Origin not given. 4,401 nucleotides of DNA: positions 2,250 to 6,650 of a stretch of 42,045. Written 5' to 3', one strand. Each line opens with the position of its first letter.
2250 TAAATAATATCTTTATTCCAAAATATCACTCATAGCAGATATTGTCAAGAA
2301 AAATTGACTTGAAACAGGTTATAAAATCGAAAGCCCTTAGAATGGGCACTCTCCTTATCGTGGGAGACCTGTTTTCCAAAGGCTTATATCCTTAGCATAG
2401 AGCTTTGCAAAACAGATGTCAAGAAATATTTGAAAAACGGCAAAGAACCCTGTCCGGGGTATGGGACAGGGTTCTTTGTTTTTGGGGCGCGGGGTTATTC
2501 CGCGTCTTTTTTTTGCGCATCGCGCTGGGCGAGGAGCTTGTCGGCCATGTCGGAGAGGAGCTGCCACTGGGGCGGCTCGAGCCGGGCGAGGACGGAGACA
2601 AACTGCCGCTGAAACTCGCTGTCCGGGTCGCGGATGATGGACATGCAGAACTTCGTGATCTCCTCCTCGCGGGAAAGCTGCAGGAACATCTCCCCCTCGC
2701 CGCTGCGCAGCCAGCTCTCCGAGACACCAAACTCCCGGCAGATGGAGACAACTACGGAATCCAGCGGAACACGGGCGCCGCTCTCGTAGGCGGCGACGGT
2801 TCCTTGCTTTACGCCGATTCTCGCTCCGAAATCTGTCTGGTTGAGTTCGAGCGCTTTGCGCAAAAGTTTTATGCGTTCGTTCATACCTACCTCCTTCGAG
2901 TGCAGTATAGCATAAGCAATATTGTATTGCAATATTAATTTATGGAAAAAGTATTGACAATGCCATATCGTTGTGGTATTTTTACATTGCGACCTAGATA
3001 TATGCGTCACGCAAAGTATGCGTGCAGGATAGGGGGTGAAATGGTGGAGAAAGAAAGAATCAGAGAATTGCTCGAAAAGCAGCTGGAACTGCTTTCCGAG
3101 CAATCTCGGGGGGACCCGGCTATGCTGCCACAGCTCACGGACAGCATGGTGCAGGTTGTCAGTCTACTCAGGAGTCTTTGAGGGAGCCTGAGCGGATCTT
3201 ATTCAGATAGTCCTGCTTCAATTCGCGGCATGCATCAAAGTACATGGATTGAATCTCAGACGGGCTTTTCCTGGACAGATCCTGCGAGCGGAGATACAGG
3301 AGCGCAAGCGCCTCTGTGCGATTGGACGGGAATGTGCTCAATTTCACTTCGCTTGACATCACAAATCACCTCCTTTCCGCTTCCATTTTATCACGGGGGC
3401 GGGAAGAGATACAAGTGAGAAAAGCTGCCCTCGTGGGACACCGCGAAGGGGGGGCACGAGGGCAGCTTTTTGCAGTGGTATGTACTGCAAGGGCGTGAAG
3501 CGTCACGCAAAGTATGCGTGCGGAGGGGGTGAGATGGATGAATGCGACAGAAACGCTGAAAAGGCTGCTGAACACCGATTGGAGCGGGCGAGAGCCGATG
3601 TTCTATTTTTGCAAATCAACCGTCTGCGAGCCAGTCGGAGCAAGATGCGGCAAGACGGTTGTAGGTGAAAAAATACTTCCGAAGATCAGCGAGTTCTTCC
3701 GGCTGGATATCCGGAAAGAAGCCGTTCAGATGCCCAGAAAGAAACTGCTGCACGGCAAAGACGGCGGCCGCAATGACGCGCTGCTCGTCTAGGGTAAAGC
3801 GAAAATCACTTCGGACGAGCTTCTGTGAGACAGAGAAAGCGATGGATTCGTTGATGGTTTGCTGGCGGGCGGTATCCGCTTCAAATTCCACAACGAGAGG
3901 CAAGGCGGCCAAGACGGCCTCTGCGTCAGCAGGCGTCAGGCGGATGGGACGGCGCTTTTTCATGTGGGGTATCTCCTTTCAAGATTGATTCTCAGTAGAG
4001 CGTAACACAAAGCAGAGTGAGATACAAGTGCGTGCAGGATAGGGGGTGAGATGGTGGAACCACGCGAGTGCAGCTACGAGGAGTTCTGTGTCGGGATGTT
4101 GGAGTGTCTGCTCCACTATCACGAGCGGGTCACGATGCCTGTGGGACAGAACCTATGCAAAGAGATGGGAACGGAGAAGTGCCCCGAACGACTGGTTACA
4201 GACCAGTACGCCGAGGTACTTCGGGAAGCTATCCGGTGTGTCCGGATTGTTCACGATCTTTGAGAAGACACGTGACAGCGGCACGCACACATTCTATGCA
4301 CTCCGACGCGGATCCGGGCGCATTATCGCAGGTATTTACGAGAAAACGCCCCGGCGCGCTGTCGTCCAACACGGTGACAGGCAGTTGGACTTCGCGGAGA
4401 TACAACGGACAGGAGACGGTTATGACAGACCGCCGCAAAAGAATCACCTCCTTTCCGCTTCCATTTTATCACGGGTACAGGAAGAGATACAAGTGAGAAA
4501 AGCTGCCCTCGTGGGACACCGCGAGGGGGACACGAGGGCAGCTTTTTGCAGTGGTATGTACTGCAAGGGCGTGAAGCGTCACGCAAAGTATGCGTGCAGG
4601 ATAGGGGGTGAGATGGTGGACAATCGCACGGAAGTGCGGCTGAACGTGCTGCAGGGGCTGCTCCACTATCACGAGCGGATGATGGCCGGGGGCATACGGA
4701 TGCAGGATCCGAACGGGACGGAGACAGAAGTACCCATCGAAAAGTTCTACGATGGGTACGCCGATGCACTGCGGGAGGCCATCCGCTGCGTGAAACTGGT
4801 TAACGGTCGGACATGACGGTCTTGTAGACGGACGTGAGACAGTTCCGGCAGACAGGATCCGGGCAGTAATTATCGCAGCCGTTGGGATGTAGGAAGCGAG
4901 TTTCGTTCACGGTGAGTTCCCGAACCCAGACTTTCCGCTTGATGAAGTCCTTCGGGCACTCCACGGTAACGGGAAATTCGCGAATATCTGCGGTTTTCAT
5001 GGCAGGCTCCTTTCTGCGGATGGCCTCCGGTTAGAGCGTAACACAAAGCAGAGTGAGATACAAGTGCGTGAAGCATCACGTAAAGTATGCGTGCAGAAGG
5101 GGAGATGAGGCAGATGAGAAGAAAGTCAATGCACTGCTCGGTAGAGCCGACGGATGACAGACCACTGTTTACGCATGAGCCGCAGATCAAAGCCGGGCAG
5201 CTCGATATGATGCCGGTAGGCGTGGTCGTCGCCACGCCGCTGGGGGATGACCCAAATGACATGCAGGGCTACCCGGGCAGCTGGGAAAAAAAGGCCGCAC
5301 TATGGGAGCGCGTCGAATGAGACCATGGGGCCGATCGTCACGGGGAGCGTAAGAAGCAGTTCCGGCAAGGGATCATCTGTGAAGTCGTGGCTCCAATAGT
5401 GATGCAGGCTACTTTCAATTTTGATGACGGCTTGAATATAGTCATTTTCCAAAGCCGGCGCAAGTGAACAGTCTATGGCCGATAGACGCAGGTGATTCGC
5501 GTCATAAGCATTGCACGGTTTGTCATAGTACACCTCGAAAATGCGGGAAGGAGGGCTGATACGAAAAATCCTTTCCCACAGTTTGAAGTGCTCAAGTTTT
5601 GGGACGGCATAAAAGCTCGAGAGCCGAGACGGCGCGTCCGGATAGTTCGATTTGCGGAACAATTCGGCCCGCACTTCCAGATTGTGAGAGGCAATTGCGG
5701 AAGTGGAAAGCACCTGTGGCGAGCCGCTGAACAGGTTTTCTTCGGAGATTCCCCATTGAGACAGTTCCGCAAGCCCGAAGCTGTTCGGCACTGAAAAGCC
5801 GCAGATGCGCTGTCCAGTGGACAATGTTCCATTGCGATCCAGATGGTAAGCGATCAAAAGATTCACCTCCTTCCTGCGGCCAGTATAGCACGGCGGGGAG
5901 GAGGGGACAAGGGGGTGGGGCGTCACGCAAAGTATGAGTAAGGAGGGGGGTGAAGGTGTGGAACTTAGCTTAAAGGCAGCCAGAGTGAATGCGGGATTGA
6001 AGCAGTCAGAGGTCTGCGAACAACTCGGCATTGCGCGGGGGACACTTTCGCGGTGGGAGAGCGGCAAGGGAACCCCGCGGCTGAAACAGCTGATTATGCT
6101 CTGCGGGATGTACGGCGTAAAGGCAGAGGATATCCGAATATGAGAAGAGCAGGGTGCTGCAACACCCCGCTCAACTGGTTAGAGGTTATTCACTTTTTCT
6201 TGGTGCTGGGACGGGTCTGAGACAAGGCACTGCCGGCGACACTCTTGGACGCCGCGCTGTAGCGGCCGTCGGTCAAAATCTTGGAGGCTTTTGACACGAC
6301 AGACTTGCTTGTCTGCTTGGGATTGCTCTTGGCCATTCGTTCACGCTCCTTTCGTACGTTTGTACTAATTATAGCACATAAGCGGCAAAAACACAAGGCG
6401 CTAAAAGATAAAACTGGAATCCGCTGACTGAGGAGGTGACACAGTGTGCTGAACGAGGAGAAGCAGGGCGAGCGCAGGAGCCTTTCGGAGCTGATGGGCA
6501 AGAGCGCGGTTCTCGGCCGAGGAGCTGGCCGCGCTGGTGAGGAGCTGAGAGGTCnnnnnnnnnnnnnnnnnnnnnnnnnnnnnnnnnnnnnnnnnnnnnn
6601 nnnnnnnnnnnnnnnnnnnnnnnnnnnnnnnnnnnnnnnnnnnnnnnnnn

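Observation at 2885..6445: Tandem array of six divergent small-gene pairs built from recombined promoter/leader cassettes, with a convergent 3' overlap at every junction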

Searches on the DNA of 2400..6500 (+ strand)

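Call 8: search_dna_similar(query=window:2400-6500:+, collection=phages, mode=distant, max_rows=20)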
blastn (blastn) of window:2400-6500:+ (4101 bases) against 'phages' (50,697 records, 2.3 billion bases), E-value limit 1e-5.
No match.

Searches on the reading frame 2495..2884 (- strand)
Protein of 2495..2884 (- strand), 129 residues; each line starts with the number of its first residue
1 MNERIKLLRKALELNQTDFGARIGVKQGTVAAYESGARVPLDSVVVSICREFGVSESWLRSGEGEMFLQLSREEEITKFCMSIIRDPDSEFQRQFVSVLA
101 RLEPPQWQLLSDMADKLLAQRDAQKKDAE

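Call 12: search_protein_families(library=pfam, max_evalue=0.1, proteins=[window:2495-2884:-])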
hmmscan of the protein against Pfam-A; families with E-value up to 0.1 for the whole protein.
window:2495-2884:- (129 aa): 6 families
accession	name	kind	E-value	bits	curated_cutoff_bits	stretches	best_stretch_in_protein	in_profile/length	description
PF01381.28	HTH_3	-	1.3e-11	44.7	23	1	5-59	1-55/55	Helix-turn-helix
PF12844.13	HTH_19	-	1.1e-09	38.4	30.2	1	2-65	1-64/64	Helix-turn-helix domain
PF13560.12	HTH_31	-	1.1e-07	32.4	27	1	4-56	5-58/64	Helix-turn-helix domain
PF22495.2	HTH_92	-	1.2e-07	31.3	27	1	8-41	3-36/45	RsaL-like HTH domain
PF07022.19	Phage_CI_repr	-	0.015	16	22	1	5-67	3-65/65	Bacteriophage CI repressor helix-turn-helix domain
PF13443.12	HTH_26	-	0.077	13.7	22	0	5-55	2-53/63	Cro/C1-type HTH DNA-binding domain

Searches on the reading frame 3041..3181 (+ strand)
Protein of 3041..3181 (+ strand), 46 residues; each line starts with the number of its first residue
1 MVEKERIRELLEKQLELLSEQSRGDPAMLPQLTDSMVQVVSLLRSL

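Call 12: search_protein_families(library=pfam, max_evalue=0.1, proteins=[window:3041-3181:+])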
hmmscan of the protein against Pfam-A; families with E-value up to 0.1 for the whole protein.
window:3041-3181:+ (46 aa): 0 families

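Call 24: search_protein_families(library=phrogs, max_evalue=0.01, proteins=[window:3041-3181:+])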
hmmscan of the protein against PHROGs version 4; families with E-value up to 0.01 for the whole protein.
window:3041-3181:+ (46 aa): 0 families

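Call 25: search_protein_families(library=padloc, max_evalue=0.01, proteins=[window:3041-3181:+])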
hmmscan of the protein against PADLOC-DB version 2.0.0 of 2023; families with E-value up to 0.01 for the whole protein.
window:3041-3181:+ (46 aa): 0 families

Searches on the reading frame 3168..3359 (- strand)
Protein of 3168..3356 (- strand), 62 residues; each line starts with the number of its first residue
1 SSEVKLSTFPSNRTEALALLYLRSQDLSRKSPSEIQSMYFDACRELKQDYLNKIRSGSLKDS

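Call 12: search_protein_families(library=pfam, max_evalue=0.1, proteins=[window:3168-3356:-])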
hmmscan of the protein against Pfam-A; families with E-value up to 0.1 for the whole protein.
window:3168-3356:- (62 aa): 0 families

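Call 24: search_protein_families(library=phrogs, max_evalue=0.01, proteins=[window:3168-3356:-])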
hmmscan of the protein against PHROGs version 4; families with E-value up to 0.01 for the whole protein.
window:3168-3356:- (62 aa): 0 families

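Call 25: search_protein_families(library=padloc, max_evalue=0.01, proteins=[window:3168-3356:-])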
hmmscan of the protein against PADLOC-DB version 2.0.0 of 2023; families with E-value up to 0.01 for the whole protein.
window:3168-3356:- (62 aa): 0 families

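Call 40: find_homologous_proteins(query=window:3168-3356:-, max_evalue=0.001)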
Query window:3168-3356:- (62 aa): 5 proteins with E <= 0.001 among 5 candidates.
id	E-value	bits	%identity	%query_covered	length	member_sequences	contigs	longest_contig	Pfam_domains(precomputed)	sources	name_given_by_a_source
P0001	8.0e-31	121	98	100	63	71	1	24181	-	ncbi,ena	-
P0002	8.4e-22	93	78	97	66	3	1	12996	-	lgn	-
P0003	2.5e-15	73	73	90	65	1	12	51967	-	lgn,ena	-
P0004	5.4e-10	56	60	77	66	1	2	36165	-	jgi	jgi:hypothetical protein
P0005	1.5e-9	55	65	74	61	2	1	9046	-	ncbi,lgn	-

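Call 41: find_encoding_contigs(protein=P0003, flank=5000, max_places=3)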
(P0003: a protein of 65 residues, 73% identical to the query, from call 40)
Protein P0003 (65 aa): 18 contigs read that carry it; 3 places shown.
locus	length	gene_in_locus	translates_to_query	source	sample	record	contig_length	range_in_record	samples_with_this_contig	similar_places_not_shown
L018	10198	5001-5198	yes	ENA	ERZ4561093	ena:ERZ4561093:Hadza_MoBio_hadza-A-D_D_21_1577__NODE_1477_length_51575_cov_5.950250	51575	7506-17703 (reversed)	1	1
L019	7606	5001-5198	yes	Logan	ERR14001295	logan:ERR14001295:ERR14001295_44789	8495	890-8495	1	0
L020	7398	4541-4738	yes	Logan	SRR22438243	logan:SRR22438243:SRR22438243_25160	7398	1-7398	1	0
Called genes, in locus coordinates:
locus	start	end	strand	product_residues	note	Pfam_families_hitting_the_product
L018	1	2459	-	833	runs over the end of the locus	PF00176:SNF2-rel_dom (weak), PF01555:N6_N4_Mtase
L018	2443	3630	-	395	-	-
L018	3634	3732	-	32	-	-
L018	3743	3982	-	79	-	PF20432:Xre-like-HTH (weak)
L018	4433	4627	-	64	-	PF01381:HTH_3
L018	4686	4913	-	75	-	-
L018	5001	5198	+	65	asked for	-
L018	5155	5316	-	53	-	-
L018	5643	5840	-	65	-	PF05339:DUF739 (weak), PF20432:Xre-like-HTH (weak)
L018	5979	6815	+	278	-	PF01381:HTH_3, PF12844:HTH_19, PF13443:HTH_26 (weak), PF13560:HTH_31, PF00717:Peptidase_S24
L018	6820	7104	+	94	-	PF01909:NTP_transf_2, PF18765:Polbeta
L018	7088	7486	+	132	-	PF08780:NTase_sub_bind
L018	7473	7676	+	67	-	-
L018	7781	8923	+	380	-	PF00589:Phage_integrase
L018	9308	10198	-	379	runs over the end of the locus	PF03576:Peptidase_S58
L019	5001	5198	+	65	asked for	-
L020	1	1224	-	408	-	?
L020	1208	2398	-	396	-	-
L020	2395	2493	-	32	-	-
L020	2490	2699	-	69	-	-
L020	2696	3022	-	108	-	-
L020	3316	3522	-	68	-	PF01381:HTH_3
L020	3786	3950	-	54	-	-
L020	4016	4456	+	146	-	-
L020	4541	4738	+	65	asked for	-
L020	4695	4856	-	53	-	-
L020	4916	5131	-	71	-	PF13560:HTH_31 (weak)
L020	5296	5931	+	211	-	PF01381:HTH_3, PF13443:HTH_26, PF13560:HTH_31, PF00356:LacI (faint), PF00717:Peptidase_S24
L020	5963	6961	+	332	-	-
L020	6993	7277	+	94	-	PF01909:NTP_transf_2, PF18765:Polbeta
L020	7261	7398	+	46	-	?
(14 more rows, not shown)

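Call 42: find_encoding_contigs(protein=P0004, flank=5000, max_places=2)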
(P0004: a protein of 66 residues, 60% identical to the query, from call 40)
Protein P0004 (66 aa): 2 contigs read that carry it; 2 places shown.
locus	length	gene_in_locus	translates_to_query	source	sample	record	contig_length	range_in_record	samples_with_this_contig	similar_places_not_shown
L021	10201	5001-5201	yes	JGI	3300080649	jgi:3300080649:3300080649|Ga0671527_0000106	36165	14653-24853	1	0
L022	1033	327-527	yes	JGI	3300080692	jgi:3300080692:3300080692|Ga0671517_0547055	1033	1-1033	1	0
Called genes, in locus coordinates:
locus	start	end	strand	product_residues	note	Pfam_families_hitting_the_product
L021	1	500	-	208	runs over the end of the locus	-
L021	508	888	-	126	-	PF04883:HK97-gp10_like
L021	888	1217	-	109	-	-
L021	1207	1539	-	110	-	-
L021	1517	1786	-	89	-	-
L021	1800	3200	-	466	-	PF05065:Phage_capsid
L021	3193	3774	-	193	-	PF04586:Peptidase_S78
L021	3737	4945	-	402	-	PF04860:Phage_portal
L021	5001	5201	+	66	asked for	-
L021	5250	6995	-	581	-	PF03354:TerL_ATPase, PF20441:TerL_nuclease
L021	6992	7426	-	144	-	PF05119:Terminase_4 (weak)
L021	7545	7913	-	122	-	PF05766:NinG (weak), PF01844:HNH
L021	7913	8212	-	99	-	-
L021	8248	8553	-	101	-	-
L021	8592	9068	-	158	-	-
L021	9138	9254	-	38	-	-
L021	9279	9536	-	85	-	-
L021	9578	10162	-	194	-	PF13392:HNH_3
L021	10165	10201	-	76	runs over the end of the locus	-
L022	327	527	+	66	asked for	-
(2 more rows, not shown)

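Call 84: predict_structure(alignment_id=A5)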
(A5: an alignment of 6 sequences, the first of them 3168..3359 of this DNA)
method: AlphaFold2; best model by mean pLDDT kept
length: 63 residues; sequences in the alignment: 6
mean_pLDDT: 83.2   pTM: 0.62
mean pLDDT of the five models: 83.2, 83.0, 82.7, 81.6, 78.6
residues with pLDDT >= 90: 35; 70-90: 12; 50-70: 13; < 50: 3
segments of 3 or more residues with pLDDT < 50: none
pLDDT, mean of each block of 10 residues (from residue 1): 58 88 94 96 94 79 54
secondary structure, 60 per line:
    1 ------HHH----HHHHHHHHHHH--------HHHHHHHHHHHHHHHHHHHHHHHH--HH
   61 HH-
elements in order: H14-24 H33-56 H59-62

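Call 87: fold_search(model_id=the predicted structure, library=pdb)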
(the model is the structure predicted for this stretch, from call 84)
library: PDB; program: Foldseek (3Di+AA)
matches with E <= 10: 8; with E <= 0.001: 0
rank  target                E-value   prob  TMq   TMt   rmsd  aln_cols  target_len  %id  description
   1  8hel                  5.4e+00  0.23  0.50  0.47   3.7        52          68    8  Crystal Structure of Anti-CRISPR AcrIE3 (released 2024-05-08)
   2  6mgm_B                5.4e+00  0.15  0.37  0.45   4.8        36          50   28  Helix-Loop-helix motif of mouse DNA-binding protein inhibitor ID-1 (released 2019-09-18)
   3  9deh_A                6.1e+00  0.04  0.28  0.15   8.7        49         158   20  The designed serine hydrolase known as win31 (released 2025-02-19)
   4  9hqv_Yd               7.4e+00  0.04  0.28  0.08   7.7        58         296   21  Cryo-EM structure of the small subunit of the mitochondrial ribosome from Toxoplasma gondii (released 2025-06-11)
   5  3r9q_C                8.4e+00  0.10  0.42  0.14   6.1        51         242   10  Structure of a probable enoyl-coa hydratase/isomerase from Mycobacterium abscessus ATCC 19977 / DSM 44196 (released 2011-04-13)
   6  3nkh_B                9.0e+00  0.09  0.38  0.13   8.2        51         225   18  Crystal Structure of Integrase from MRSA strain Staphylococcus aureus (released 2010-08-18)
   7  6yw5_ZZ               9.0e+00  0.04  0.29  0.10   7.8        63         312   24  The structure of the small subunit of the mitoribosome from Neurospora crassa (released 2020-11-11)
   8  5k5w_A                9.6e+00  0.08  0.35  0.14   3.3        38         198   18  Crystal structure of limiting CO2-inducible protein LCIB (released 2016-12-07)

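Call 89: fold_search(model_id=the predicted structure, library=viral)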
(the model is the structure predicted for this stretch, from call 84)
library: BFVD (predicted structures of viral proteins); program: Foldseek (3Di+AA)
matches with E <= 10: 125; with E <= 0.001: 0
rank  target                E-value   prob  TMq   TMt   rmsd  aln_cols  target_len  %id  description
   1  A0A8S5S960            3.1e-02  1.00  0.66  0.65   2.7        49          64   37  Uncharacterized protein [Siphoviridae sp. ctb3910]
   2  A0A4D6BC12            1.3e+00  0.87  0.59  0.67   2.9        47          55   23  (no name in the UniProt tables at hand)
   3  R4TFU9                1.4e+00  0.63  0.60  0.59   5.3        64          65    9  Uncharacterized protein [Halorubrum tailed virus 4]
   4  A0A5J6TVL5            1.5e+00  0.75  0.54  0.29   2.8        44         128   20  DNA-binding phage zinc finger domain-containing protein [Arthrobacter phage Lymara]
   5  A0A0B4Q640            1.6e+00  0.33  0.49  0.21  11.1        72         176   14  Small capsomere-interacting protein [Equid gammaherpesvirus 5]
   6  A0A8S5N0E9            2.0e+00  0.33  0.44  0.50   4.1        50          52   16  Uncharacterized protein [Siphoviridae sp. ctAUQ2]
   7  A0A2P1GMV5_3          2.4e+00  0.07  0.26  0.03  11.0        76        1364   18  Replicase polyprotein 1ab [Chinook salmon bafinivirus]
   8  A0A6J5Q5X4            2.7e+00  0.21  0.49  0.40   6.7        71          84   15  Uncharacterized protein [uncultured Caudovirales phage]
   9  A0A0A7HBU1            2.7e+00  0.20  0.48  0.17   6.7        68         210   16  Uncharacterized protein [Arthrobacter phage vB_ArtM-ArV1]
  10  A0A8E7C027            2.9e+00  0.13  0.34  0.10   9.7        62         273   13  (no name in the UniProt tables at hand)
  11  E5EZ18                2.9e+00  0.11  0.38  0.22   8.1        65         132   22  (no name in the UniProt tables at hand)
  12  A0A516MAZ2            3.0e+00  0.15  0.39  0.11   7.8        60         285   18  (no name in the UniProt tables at hand)
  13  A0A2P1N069            3.2e+00  0.08  0.27  0.21   8.6        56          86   20  (no name in the UniProt tables at hand)
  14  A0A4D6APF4            3.5e+00  0.41  0.51  0.67   3.5        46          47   13  (no name in the UniProt tables at hand)
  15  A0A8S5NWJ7            3.5e+00  0.38  0.52  0.37   2.1        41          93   15  Uncharacterized protein [Siphoviridae sp. ctINK4]
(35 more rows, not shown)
